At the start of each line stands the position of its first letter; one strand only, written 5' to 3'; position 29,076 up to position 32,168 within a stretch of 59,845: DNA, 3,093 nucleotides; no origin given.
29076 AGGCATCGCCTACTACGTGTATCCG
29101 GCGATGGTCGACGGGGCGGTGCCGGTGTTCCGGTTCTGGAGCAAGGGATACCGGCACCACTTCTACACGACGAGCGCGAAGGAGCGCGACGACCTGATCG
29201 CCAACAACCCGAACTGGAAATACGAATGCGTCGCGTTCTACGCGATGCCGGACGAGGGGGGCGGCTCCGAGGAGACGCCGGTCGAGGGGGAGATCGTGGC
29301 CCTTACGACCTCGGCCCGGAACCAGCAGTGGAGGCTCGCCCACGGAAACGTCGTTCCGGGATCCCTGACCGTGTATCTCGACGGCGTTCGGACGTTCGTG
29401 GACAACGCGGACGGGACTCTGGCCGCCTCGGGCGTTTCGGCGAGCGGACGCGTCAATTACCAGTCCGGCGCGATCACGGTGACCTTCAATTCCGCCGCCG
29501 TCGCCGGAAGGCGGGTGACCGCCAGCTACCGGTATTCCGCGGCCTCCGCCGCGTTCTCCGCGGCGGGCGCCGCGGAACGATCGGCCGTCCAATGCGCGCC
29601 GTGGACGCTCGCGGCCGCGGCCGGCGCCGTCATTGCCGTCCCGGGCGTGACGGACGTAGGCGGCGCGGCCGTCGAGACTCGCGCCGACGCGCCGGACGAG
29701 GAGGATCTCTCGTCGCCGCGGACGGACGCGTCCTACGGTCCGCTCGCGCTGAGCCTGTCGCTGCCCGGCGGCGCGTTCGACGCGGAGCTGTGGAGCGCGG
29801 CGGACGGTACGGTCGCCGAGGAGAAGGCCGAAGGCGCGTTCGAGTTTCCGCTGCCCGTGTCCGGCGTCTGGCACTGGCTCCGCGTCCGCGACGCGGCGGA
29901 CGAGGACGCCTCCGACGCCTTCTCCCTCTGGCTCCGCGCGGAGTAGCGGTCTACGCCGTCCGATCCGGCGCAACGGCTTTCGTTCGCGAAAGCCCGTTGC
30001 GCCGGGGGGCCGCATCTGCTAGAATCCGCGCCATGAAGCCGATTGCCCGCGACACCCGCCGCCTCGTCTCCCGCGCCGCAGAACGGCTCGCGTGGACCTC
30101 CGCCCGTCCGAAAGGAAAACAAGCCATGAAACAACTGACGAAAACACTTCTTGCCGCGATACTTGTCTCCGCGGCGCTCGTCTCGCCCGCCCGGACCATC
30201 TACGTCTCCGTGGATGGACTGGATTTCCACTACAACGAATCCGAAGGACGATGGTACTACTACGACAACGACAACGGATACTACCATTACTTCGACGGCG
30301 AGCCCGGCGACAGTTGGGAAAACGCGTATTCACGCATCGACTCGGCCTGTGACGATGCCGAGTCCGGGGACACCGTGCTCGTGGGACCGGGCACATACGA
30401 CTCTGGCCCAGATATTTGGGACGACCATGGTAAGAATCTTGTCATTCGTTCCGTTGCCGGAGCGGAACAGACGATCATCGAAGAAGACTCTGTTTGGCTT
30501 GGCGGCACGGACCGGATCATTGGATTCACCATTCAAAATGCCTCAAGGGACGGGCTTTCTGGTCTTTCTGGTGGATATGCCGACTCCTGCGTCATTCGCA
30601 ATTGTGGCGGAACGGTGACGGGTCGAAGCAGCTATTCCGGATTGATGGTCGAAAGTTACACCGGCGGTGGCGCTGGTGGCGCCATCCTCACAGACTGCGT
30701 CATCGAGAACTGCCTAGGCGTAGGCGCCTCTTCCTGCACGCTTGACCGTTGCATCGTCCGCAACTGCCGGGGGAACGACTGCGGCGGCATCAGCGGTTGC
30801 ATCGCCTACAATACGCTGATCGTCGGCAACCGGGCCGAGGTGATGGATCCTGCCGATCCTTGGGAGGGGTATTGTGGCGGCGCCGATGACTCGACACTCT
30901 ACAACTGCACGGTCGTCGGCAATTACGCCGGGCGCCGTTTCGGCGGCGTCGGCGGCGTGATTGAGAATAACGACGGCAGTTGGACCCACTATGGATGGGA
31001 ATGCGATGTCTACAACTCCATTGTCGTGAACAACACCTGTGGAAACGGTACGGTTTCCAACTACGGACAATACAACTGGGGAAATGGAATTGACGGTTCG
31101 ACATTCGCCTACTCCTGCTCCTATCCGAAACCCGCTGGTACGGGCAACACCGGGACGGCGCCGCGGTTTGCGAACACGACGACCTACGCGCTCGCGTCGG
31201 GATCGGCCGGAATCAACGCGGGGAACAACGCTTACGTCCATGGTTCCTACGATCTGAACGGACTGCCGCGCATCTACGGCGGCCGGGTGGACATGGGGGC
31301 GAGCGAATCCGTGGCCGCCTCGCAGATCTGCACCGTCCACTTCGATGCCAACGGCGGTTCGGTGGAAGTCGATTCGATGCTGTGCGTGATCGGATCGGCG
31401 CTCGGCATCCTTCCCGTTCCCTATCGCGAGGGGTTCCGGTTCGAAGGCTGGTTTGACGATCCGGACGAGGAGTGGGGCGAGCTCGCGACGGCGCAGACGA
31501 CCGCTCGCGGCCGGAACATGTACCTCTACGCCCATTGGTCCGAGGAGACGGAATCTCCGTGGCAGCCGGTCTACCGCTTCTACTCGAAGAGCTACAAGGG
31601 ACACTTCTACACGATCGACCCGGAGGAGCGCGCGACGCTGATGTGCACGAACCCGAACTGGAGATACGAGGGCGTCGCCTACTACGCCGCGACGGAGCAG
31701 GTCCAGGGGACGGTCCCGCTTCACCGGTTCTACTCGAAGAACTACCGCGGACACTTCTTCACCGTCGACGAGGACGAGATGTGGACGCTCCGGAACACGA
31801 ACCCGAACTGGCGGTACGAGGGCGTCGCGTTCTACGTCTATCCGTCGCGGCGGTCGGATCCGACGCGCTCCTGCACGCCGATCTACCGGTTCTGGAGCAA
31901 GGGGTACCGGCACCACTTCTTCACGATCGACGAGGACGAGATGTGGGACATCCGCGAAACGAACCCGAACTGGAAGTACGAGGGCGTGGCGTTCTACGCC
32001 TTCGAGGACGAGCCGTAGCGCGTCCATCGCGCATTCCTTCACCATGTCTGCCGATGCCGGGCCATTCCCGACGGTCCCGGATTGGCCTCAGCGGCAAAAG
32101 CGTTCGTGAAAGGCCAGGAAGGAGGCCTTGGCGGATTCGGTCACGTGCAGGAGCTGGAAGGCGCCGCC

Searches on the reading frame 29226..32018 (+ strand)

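Call 4: search_protein_families(library=pfam, proteins=[window:29226-32018:+], max_evalue=0.01)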
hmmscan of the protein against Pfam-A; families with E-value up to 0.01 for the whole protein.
window:29226-32018:+ (930 aa): 2 families
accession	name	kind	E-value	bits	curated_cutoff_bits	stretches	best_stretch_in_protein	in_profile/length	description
PF18885.6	DUF5648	-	2.8e-55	186.7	25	2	781-926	1-134/134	Domain of unknown function (DUF5648)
PF09479.16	Flg_new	-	7.7e-09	36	27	1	703-770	2-65/65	Listeria-Bacteroides repeat domain (List_Bact_rpt)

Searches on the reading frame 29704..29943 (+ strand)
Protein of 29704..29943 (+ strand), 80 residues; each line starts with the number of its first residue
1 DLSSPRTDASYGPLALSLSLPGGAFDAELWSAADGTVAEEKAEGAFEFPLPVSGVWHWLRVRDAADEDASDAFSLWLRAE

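Call 83: search_solved_structures(query=A1, max_evalue=1)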
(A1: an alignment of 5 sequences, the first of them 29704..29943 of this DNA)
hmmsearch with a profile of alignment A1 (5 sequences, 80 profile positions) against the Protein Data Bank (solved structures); distinct sequences matched with E-value up to 1: 0.

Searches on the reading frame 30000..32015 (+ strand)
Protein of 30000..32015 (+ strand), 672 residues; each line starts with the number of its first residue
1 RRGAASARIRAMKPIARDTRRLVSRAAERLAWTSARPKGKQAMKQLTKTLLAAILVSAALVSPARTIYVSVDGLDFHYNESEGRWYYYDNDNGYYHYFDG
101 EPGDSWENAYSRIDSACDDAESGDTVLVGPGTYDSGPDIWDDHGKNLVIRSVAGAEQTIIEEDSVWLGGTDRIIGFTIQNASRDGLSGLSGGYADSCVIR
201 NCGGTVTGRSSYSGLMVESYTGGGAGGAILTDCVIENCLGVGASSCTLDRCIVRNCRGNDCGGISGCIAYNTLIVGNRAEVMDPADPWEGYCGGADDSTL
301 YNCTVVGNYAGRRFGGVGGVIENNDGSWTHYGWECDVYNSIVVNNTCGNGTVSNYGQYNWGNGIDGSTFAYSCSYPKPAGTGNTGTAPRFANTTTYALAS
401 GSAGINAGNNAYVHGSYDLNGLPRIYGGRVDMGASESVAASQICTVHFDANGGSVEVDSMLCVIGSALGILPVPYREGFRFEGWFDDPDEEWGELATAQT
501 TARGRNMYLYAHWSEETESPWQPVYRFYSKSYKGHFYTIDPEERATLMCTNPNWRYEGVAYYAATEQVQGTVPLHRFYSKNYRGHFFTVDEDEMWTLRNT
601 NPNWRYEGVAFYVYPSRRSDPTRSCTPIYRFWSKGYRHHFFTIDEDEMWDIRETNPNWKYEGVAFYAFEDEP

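Call 26: search_protein_families(library=ncbifam, proteins=[window:30000-32015:+], max_evalue=0.05)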
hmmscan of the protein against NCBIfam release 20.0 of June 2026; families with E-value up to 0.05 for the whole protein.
window:30000-32015:+ (672 aa): 2 families
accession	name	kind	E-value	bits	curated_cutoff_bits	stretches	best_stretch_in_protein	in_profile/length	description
NF041518.1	choice_anch_Q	domain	3.1e-08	33.7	25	1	392-437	13-57/58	choice-of-anchor Q domain-containing protein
TIGR02543.1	List_Bact_rpt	repeat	0.0012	19.2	20.95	1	474-517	1-44/44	TIGR02543 family repeat protein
